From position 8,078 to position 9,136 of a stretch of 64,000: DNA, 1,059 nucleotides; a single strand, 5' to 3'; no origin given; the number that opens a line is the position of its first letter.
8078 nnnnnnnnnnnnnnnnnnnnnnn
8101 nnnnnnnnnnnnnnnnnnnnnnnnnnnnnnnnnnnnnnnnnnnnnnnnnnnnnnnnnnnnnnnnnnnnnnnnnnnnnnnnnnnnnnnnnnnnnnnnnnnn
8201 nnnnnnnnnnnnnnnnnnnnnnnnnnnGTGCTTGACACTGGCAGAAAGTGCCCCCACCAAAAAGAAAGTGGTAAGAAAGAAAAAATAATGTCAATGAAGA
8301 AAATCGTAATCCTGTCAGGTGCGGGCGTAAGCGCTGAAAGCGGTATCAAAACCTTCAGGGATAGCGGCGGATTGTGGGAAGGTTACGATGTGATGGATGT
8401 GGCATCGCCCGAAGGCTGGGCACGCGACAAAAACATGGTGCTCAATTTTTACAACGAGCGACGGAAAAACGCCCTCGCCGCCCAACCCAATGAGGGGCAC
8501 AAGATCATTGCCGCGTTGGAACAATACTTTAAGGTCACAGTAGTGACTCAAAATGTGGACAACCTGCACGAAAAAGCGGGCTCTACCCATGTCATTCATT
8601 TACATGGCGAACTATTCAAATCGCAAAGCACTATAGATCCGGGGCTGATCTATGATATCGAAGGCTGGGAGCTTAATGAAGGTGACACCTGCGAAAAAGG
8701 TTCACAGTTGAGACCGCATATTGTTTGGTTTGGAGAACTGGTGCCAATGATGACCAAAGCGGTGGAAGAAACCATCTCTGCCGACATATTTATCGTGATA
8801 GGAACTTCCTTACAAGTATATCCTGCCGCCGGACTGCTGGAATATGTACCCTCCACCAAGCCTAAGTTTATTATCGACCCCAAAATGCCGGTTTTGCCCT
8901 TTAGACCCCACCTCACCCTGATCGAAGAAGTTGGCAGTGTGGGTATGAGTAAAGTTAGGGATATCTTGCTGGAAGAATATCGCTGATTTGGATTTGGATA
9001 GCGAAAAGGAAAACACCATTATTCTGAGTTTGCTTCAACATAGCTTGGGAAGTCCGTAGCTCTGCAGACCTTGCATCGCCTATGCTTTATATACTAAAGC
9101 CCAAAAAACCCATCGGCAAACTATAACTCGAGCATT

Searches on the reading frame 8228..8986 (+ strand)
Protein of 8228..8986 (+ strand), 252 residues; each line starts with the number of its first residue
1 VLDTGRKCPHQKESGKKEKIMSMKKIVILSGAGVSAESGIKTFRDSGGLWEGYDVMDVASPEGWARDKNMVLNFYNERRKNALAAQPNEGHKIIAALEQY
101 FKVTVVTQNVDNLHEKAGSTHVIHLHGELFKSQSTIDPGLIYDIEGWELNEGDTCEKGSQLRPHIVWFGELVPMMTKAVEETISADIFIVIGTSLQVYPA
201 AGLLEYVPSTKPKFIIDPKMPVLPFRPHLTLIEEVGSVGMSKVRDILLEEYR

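Call 51: search_protein_families(library=pfam, proteins=[window:8228-8986:+], max_evalue=0.001)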
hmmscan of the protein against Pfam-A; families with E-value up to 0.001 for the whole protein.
window:8228-8986:+ (252 aa): 1 family
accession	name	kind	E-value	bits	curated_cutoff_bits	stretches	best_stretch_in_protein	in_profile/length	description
PF02146.23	SIR2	-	5.5e-43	147.4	24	1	31-199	1-180/180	Sir2 family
